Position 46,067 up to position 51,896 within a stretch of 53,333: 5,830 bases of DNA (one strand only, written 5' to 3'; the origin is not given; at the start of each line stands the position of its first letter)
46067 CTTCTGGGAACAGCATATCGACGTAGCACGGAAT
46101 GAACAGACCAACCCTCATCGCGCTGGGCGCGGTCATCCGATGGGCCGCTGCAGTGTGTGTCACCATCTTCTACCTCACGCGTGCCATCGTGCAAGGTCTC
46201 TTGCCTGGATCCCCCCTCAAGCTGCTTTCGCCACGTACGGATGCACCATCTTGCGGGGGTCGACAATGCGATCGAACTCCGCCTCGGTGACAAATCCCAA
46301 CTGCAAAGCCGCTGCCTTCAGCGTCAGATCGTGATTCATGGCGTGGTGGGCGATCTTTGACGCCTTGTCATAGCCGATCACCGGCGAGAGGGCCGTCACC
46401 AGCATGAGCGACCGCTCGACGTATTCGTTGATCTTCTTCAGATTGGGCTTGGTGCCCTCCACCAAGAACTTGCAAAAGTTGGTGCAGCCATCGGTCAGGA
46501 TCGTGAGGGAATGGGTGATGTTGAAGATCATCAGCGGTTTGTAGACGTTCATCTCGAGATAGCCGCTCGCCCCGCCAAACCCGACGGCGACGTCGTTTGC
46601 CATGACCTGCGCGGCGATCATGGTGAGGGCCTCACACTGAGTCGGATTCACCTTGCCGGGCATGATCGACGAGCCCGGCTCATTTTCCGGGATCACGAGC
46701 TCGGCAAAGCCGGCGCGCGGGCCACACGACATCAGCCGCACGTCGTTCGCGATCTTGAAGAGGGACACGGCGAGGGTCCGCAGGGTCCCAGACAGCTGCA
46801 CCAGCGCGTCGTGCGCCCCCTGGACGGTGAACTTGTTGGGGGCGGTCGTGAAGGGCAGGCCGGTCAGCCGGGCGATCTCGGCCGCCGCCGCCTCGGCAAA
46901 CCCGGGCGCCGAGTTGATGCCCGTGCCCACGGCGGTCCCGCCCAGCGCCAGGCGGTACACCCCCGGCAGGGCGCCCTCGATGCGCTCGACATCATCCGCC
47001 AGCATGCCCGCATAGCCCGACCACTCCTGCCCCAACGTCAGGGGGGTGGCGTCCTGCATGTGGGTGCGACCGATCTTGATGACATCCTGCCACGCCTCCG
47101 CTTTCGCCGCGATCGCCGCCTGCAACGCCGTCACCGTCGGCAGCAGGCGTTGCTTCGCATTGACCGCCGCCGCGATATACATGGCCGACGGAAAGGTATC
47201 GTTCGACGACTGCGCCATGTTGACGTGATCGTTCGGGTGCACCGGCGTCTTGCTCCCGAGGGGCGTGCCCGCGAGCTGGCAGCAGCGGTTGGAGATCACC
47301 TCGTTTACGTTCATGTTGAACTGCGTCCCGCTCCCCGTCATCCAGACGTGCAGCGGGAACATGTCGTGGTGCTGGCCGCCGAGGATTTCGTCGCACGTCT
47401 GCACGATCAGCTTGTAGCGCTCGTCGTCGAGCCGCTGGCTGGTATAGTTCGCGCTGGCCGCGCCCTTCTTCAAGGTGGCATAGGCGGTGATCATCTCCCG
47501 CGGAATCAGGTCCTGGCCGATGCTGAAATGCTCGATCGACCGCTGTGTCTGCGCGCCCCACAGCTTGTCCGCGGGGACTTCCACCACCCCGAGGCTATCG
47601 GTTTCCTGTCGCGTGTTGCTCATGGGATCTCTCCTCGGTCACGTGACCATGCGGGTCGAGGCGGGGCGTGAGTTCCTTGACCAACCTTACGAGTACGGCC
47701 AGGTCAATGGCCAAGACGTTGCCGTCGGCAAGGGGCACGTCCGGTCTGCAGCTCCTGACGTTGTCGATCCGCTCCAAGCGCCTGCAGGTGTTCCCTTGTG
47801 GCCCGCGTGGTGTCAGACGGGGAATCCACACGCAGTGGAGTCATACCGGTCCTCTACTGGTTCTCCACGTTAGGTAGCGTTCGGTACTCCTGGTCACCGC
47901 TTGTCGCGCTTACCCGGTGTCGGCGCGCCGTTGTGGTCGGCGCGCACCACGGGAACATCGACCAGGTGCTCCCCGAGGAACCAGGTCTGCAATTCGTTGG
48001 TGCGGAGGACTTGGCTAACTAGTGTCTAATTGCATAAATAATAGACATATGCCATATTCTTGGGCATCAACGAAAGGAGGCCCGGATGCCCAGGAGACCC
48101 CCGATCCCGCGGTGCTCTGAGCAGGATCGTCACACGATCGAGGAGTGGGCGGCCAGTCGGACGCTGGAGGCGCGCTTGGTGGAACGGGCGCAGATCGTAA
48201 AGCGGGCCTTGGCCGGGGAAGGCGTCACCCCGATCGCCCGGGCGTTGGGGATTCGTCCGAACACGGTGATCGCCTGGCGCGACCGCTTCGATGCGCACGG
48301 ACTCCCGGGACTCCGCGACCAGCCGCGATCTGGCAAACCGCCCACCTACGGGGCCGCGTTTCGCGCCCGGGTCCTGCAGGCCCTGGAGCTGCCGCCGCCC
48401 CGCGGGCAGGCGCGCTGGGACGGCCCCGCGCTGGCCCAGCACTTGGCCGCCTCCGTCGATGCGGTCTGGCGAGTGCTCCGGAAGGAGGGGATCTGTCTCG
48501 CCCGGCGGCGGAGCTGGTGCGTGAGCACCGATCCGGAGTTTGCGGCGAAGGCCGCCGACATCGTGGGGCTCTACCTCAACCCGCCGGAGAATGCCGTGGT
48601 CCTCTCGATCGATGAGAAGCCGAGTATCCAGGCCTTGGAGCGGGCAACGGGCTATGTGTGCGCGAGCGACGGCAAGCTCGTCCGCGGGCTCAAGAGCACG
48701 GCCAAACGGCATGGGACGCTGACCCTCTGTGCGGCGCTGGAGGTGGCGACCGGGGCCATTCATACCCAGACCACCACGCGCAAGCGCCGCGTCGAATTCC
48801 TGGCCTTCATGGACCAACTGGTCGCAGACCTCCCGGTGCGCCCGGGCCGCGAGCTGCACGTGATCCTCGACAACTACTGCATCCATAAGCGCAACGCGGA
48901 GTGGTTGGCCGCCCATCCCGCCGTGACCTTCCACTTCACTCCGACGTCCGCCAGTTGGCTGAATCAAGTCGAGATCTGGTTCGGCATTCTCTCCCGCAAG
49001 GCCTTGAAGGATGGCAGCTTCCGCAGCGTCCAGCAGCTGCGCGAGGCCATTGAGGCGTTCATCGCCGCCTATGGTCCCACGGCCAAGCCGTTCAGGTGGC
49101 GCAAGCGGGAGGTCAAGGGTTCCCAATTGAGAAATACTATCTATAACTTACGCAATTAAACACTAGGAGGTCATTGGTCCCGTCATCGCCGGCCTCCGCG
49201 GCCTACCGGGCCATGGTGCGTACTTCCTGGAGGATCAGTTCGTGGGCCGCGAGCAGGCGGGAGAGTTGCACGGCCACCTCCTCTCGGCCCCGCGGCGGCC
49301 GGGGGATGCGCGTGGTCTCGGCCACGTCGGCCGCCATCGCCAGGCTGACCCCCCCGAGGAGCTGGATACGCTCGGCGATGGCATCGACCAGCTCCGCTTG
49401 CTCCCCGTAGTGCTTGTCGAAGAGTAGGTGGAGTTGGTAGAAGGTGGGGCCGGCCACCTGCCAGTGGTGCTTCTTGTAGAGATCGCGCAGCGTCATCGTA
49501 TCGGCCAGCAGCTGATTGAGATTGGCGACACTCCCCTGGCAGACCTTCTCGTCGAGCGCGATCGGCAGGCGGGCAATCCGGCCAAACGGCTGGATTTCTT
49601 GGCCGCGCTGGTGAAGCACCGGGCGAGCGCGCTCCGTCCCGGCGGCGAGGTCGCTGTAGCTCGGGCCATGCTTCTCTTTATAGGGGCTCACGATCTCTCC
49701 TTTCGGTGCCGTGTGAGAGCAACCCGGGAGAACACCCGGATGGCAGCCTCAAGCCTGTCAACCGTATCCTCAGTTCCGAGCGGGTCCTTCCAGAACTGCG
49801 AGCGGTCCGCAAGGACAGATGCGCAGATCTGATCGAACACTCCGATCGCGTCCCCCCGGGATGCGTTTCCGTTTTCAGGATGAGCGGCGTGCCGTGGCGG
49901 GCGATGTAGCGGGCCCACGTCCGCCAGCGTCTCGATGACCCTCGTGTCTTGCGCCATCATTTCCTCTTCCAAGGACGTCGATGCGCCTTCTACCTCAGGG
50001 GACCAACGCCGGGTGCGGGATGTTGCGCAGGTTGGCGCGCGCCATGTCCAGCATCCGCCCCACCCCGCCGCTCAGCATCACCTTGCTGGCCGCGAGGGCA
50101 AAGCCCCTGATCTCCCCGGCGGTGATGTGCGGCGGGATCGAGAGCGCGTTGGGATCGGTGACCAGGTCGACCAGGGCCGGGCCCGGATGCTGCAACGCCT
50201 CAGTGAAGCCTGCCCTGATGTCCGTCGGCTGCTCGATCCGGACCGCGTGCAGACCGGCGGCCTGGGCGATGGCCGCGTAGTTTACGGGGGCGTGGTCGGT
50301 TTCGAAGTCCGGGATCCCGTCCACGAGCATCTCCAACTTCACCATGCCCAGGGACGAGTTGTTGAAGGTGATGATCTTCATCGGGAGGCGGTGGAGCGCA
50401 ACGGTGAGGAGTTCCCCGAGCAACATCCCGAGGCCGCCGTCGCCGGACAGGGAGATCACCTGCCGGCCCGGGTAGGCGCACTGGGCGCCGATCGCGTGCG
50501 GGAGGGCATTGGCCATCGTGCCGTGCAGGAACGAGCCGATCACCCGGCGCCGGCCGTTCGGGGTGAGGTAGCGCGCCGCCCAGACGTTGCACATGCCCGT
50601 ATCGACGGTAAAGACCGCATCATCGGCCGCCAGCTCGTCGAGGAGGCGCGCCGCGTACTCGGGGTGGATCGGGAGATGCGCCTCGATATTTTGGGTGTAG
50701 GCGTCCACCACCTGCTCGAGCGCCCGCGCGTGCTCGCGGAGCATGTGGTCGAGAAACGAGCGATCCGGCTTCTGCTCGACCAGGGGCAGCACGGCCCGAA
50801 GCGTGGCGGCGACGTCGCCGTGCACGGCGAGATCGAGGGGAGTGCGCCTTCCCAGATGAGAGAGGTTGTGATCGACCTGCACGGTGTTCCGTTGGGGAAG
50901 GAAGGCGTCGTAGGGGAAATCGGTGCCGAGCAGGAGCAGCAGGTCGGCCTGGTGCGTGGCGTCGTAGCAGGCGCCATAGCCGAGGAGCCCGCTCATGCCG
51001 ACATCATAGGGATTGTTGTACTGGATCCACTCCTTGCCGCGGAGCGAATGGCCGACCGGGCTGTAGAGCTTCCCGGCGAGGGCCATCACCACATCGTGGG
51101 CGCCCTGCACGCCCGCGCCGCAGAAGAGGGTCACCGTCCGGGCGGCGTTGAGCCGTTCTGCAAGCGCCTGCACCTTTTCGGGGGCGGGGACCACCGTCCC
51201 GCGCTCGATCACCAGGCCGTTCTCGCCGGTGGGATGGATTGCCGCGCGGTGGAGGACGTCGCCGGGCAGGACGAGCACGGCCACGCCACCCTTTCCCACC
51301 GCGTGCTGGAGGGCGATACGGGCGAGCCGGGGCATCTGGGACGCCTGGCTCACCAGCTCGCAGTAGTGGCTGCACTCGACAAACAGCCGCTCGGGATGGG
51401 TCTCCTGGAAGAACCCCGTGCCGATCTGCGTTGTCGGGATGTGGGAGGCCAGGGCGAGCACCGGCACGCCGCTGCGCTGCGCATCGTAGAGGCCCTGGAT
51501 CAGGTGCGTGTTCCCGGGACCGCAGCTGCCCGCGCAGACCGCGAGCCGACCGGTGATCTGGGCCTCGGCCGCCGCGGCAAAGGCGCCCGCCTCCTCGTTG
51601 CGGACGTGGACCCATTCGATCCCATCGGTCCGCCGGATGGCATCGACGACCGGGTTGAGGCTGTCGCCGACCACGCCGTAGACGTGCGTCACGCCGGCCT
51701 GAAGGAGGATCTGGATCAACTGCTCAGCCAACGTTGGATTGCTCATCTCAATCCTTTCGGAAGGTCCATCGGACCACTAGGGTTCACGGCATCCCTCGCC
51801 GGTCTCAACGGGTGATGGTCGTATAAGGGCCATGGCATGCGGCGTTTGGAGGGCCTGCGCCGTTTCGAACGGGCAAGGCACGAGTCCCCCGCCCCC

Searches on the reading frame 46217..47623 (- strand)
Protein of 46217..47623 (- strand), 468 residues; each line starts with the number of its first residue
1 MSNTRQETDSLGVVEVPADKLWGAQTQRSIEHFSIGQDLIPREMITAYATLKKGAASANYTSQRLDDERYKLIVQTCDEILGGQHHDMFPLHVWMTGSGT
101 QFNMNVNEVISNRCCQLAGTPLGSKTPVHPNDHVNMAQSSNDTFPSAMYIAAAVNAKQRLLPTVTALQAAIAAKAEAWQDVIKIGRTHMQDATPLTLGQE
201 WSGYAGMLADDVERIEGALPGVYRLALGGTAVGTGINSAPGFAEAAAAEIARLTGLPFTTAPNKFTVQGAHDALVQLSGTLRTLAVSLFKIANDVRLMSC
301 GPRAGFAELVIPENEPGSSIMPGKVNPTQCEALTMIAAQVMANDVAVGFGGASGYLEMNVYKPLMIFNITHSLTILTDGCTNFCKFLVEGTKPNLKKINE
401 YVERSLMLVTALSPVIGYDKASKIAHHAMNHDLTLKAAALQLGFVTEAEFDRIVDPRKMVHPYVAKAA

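Call 11: search_protein_families(library=pfam, proteins=[window:46217-47623:-], max_evalue=0.01)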
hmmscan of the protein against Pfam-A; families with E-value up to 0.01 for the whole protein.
window:46217-47623:- (468 aa): 2 families
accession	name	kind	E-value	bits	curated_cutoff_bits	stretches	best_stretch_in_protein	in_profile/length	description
PF00206.25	Lyase_1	-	2.4e-103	346.3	27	1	14-341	3-311/312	Lyase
PF10415.14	FumaraseC_C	-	1.1e-22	80.6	32.5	1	408-461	1-54/54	Fumarase C C-terminus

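Call 42: list_cluster_members(proteins=[window:46217-47623:-, window:40911-42599:-, window:49995-51746:-, window:28862-29299:+, window:28202-28381:+, window:10930-11220:+])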
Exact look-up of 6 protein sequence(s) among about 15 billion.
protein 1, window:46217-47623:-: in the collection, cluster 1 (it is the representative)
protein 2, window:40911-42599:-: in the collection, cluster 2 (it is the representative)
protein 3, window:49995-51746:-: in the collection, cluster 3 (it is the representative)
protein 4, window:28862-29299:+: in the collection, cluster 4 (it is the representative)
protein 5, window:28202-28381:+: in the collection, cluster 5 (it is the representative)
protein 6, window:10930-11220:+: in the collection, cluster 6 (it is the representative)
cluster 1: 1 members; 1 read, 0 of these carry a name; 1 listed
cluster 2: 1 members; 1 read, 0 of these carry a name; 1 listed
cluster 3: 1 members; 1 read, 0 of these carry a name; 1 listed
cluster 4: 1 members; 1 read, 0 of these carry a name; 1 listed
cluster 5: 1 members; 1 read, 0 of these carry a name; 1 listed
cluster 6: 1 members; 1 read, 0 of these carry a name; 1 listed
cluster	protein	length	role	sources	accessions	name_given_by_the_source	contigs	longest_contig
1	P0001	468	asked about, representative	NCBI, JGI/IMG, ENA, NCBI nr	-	-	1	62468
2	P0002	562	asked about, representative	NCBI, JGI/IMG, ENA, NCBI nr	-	-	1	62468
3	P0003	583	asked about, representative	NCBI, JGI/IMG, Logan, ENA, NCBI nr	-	-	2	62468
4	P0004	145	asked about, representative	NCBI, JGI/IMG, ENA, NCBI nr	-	-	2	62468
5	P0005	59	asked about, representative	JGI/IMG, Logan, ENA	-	-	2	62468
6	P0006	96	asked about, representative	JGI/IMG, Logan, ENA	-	-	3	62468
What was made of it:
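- Tried and rejected: All window proteins are singletons without names (call 42).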

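Call 56: find_homologous_proteins(query=P0001, max_evalue=1e-100)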
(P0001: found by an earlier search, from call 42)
Query P0001 (468 aa): 8000 proteins with E <= 1e-100 among 8000 candidates; the best 120 are listed.
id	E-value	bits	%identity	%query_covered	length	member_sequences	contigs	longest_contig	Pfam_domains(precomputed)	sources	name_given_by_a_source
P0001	0.0e+0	1057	100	100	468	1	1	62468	PF10415.15,PF00206.26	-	-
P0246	2.1e-286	968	91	100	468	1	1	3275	PF10415.15,PF00206.26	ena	-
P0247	2.8e-282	954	89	100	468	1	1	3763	PF10415.15,PF00206.26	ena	-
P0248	8.7e-282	953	88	100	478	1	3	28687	PF10415.15,PF00206.26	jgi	jgi:fumarate hydratase, class II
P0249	9.3e-282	953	89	100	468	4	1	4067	PF10415.15,PF00206.26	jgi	-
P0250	2.0e-281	951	89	100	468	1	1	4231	PF10415.15,PF00206.26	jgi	-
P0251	2.6e-281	951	89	100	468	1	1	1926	PF10415.15,PF00206.26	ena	-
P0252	7.4e-281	950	88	100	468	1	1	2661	PF10415.15,PF00206.26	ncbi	-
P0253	1.6e-280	948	89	100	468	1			PF10415.15,PF00206.26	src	-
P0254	5.4e-280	947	89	99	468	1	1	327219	PF10415.15,PF00206.26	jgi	jgi:fumarate hydratase class II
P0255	6.4e-280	946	89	99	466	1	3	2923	PF10415.15,PF00206.26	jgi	jgi:fumarate hydratase, class II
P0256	7.4e-280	946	89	100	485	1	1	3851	PF10415.15,PF00206.26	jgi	jgi:fumarate hydratase, class II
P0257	1.2e-279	946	88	99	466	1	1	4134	PF10415.15,PF00206.26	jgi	-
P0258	1.2e-279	946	89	99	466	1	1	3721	PF10415.15,PF00206.26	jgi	jgi:fumarate hydratase class II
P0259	1.4e-279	945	87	100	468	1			PF10415.15,PF00206.26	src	-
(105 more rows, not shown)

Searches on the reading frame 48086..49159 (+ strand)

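Call 11: search_protein_families(library=pfam, proteins=[window:48086-49159:+], max_evalue=0.01)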
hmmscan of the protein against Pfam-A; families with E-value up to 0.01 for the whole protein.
window:48086-49159:+ (357 aa): 7 families
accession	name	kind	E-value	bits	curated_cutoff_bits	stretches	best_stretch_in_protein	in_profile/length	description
PF13358.12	DDE_3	-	9.3e-19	68.2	28.6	1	173-319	3-146/146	DDE superfamily endonuclease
PF13565.12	HTH_32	-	1.1e-12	48.8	33.7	1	60-131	1-73/73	Homeodomain-like domain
PF13518.12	HTH_28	-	5e-11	42.9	25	1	33-84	1-52/52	Helix-turn-helix domain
PF13551.12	HTH_29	-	2.2e-10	40.9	28.1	1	34-86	1-54/64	Winged helix-turn helix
PF13384.12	HTH_23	-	1e-09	38.4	24.6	1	29-77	2-50/50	Homeodomain-like domain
PF01527.26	HTH_Tnp_1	-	0.0012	19.4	24.1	1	34-71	12-51/75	Transposase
PF13936.12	HTH_38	-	0.0094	16.1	27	0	32-61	8-37/44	Helix-turn-helix domain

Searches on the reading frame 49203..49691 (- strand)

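Call 12: search_protein_families(library=pfam, proteins=[window:49203-49691:-], max_evalue=0.001)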
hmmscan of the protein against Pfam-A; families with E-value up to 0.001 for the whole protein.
window:49203-49691:- (162 aa): 1 family
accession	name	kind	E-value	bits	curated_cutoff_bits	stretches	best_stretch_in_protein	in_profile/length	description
PF00210.30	Ferritin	-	1.2e-20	74.3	24.5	1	56-160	2-102/142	Ferritin-like domain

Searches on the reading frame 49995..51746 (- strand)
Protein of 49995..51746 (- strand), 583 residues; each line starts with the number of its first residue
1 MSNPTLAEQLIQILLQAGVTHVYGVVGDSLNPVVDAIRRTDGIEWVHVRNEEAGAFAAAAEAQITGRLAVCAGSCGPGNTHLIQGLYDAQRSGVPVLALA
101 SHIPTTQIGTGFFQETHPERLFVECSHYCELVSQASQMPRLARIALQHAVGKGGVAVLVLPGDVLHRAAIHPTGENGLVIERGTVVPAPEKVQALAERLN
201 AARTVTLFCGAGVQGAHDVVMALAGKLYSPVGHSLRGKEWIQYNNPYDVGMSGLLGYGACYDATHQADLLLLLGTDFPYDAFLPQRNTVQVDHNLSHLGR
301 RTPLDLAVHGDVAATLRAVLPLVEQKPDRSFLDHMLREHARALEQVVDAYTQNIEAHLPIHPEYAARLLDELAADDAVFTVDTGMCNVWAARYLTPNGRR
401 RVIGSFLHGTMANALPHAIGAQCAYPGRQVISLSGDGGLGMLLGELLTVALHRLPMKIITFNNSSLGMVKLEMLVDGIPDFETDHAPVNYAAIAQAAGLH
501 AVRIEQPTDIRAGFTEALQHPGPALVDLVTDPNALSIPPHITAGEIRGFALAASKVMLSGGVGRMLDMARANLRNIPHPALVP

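Call 12: search_protein_families(library=pfam, proteins=[window:49995-51746:-], max_evalue=0.001)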
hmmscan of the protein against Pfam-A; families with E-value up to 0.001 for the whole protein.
window:49995-51746:- (583 aa): 3 families
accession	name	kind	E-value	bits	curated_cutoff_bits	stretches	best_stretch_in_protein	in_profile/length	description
PF02775.26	TPP_enzyme_C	-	5.5e-39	133.8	21.9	1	382-527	1-150/151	Thiamine pyrophosphate enzyme, C-terminal TPP binding domain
PF02776.23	TPP_enzyme_N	-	1.8e-32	112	26.8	1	5-116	2-114/119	Thiamine pyrophosphate enzyme, N-terminal TPP binding domain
PF00205.28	TPP_enzyme_M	-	3e-28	98.7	30.4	1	192-318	1-136/137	Thiamine pyrophosphate enzyme, central domain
